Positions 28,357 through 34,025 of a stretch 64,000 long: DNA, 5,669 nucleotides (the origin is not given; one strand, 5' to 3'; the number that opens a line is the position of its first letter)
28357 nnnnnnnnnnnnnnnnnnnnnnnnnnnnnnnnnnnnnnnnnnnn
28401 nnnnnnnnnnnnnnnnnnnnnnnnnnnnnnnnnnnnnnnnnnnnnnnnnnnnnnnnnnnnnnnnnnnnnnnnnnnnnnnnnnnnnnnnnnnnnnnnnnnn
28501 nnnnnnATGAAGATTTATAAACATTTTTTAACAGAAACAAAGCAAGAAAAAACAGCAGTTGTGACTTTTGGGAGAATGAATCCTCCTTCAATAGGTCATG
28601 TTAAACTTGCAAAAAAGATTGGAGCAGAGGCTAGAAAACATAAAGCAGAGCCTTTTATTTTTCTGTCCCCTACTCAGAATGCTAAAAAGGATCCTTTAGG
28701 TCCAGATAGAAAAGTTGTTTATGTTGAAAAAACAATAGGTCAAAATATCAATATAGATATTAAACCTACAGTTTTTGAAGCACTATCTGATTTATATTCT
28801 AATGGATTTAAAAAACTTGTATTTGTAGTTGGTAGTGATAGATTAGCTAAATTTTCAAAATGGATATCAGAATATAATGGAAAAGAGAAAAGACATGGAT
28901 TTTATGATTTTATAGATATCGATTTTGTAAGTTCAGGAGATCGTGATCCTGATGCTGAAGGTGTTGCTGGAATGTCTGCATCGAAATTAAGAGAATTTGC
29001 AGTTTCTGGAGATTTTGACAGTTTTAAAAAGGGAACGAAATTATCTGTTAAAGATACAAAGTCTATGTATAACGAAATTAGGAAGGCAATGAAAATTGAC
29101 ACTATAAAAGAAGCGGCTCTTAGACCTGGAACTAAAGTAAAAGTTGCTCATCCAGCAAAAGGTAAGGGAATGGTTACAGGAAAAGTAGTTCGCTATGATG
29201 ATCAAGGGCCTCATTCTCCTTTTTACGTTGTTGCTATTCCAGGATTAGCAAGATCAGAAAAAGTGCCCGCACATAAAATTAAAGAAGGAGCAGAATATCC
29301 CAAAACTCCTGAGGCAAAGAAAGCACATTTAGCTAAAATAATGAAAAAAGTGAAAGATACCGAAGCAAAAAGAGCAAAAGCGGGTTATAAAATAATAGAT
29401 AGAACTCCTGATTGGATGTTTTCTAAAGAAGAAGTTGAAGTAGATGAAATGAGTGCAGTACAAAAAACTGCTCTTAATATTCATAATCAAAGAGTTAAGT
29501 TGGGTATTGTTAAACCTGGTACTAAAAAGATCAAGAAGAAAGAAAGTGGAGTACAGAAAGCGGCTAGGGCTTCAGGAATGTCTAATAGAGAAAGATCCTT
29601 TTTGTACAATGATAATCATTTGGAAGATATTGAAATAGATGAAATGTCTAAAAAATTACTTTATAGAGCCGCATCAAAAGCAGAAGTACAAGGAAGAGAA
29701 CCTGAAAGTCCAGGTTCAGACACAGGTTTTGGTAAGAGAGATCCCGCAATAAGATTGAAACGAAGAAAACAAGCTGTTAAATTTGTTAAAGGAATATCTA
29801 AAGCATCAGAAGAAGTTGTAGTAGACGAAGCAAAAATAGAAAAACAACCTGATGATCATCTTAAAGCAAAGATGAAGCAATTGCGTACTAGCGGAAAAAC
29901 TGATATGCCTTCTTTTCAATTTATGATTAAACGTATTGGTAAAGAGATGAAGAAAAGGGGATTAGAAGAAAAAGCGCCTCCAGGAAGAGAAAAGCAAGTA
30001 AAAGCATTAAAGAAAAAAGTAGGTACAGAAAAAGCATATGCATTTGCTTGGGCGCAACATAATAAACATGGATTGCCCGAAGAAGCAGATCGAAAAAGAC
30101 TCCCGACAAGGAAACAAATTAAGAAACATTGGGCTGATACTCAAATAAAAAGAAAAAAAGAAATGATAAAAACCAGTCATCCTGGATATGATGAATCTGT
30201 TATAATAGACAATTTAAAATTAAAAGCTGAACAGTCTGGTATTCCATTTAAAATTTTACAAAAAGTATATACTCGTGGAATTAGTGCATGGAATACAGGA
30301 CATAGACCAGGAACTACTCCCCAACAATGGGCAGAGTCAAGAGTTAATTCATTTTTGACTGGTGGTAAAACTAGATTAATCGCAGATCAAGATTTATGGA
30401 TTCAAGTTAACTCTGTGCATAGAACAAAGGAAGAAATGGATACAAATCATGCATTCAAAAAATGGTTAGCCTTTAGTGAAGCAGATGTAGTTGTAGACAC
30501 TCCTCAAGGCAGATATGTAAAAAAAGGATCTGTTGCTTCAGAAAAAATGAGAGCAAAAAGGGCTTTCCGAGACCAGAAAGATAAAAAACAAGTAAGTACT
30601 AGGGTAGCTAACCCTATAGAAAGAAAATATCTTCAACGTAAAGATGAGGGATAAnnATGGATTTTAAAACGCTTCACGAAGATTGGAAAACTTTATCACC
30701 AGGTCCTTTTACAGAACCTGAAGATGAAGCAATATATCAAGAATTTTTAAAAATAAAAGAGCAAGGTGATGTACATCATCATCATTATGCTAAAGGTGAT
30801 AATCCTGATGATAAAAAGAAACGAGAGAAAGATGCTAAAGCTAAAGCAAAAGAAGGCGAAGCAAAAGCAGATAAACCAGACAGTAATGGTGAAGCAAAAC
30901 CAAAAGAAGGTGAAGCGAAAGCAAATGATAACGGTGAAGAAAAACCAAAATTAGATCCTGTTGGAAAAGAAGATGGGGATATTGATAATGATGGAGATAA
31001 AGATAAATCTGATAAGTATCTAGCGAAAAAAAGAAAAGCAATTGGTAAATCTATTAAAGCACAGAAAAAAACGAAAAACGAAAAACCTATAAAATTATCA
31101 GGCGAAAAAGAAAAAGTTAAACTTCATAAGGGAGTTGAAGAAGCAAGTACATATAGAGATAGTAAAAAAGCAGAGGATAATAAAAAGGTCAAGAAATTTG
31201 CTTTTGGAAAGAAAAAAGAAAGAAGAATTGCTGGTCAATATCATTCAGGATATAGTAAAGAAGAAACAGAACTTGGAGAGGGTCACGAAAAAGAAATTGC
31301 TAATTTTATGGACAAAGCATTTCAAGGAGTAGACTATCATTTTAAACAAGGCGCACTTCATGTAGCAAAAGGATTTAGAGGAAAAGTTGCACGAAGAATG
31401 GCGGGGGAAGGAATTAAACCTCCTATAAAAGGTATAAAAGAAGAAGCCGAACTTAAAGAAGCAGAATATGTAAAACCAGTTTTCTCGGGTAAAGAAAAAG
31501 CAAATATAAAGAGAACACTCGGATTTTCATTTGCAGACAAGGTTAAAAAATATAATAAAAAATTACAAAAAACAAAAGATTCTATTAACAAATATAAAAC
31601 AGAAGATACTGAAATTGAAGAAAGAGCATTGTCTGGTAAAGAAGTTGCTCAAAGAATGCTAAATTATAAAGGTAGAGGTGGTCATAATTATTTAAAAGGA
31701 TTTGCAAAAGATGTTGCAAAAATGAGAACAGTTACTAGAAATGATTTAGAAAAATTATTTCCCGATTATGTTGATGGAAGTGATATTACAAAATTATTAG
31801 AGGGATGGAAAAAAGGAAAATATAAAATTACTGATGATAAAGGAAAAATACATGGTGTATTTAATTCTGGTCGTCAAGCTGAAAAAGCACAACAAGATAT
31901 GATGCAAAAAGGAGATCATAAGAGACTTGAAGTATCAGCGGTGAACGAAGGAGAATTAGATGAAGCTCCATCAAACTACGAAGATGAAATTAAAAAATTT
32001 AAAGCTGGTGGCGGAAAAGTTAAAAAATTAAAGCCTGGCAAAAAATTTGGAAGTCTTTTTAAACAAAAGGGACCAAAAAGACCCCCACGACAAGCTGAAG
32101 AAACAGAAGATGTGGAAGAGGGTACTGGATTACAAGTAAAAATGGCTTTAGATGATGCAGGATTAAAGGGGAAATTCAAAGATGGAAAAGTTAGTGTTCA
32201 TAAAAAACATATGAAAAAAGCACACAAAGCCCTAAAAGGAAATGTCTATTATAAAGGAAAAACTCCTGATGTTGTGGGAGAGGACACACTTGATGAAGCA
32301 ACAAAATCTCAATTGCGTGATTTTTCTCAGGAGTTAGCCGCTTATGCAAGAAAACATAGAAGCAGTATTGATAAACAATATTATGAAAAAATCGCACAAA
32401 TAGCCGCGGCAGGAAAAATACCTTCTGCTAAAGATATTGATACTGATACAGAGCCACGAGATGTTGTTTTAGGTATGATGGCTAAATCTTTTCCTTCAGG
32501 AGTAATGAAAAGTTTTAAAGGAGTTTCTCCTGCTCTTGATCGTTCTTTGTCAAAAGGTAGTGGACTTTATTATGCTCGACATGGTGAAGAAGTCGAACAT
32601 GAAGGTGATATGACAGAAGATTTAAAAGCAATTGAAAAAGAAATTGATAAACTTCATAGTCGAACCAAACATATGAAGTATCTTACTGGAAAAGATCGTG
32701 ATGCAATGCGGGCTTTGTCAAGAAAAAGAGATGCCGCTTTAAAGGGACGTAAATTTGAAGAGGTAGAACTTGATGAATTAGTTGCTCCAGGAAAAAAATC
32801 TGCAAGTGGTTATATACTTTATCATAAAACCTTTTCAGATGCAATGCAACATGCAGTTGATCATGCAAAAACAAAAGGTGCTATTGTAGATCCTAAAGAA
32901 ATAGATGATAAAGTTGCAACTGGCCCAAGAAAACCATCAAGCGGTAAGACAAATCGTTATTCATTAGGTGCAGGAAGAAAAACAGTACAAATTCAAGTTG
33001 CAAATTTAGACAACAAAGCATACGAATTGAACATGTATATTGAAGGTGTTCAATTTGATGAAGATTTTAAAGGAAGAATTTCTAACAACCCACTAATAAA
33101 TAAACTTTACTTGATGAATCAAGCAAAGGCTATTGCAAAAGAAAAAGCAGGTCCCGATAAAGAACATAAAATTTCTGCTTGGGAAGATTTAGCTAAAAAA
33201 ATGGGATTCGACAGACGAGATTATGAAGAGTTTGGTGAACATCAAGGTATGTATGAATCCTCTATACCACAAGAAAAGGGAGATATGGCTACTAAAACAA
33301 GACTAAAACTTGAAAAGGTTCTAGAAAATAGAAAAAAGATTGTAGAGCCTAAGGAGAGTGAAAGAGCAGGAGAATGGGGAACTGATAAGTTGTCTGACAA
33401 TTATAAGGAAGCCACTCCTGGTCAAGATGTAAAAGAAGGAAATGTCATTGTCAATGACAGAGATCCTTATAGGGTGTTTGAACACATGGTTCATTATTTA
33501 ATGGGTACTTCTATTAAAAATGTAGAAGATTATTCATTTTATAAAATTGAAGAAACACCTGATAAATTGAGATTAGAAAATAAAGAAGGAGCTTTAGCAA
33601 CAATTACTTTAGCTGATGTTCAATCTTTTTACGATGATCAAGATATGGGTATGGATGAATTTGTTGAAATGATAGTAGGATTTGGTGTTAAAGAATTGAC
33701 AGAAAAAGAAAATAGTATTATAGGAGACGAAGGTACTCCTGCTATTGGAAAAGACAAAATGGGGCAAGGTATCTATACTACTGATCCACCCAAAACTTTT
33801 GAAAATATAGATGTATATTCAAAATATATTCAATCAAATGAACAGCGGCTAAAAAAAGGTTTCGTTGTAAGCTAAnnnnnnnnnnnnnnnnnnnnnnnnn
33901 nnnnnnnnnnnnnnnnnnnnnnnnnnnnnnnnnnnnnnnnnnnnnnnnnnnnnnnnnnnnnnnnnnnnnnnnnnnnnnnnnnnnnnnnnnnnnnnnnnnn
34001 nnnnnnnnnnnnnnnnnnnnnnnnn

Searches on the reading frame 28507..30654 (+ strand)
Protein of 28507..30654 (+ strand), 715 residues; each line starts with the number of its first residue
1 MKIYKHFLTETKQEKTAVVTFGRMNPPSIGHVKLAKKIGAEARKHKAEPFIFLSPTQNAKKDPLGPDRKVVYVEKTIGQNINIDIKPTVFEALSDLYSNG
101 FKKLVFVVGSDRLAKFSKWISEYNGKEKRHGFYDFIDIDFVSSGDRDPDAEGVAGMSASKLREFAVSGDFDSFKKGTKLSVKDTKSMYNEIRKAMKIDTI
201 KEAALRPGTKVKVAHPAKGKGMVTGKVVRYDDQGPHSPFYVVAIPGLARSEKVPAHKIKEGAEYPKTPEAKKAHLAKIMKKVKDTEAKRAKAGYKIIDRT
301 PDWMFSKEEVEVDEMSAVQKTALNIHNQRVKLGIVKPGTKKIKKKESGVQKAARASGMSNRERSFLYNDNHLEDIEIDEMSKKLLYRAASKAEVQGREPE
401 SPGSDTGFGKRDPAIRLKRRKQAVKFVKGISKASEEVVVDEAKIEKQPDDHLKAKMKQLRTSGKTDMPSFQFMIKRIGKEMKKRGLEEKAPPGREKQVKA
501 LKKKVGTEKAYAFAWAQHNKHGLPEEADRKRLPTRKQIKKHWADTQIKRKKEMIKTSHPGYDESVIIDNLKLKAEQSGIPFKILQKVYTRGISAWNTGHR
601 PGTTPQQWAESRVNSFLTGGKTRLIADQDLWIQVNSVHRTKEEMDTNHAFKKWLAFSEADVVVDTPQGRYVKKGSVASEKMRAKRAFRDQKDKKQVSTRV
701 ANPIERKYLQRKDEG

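Call 7: search_protein_families(library=phrogs, proteins=[window:28507-30654:+], max_evalue=0.00001)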
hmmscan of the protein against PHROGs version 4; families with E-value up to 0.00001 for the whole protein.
window:28507-30654:+ (715 aa): 3 families
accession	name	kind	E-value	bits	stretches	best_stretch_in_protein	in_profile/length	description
phrog_3041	-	other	1.7e-58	199.5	2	2-198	36-234/678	cytidyltransferase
phrog_395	-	other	2.1e-33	117.6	1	11-199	7-202/373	cytidyltransferase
phrog_455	-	unknown function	1.6e-19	71.9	1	14-203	419-609/764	-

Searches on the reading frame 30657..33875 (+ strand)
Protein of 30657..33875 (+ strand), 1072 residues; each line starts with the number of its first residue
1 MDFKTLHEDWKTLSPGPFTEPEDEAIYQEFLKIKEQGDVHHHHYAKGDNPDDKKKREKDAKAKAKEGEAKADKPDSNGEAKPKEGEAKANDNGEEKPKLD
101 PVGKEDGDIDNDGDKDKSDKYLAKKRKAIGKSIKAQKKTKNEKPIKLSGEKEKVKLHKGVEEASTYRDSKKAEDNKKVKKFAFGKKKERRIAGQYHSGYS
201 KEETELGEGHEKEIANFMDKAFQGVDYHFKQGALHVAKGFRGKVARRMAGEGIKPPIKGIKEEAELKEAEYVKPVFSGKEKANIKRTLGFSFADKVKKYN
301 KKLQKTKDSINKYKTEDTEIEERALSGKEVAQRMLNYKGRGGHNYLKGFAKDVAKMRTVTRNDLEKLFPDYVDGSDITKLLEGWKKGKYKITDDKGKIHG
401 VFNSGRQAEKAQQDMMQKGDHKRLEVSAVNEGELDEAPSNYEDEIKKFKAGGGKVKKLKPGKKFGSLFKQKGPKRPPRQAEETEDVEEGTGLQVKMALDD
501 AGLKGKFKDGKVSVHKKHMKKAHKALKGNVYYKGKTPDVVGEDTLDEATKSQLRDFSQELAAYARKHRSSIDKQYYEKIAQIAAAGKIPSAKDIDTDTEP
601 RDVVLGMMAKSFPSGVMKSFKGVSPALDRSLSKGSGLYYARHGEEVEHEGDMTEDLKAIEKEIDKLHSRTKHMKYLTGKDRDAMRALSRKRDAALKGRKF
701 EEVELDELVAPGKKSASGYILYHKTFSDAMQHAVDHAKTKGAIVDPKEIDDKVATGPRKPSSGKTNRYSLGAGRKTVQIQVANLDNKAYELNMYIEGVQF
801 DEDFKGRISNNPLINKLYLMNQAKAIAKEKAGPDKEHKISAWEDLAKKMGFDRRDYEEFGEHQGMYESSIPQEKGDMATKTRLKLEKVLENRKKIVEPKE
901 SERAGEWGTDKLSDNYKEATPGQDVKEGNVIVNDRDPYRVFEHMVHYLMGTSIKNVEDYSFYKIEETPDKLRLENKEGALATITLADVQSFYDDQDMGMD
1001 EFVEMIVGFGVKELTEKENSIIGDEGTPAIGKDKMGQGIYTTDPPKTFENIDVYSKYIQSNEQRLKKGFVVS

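Call 7: search_protein_families(library=phrogs, proteins=[window:30657-33875:+], max_evalue=0.00001)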
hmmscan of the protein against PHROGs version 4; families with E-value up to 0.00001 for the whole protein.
window:30657-33875:+ (1072 aa): 1 family
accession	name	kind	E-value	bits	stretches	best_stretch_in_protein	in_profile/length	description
phrog_4359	-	unknown function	3.5e-13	51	1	67-147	177-255/262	-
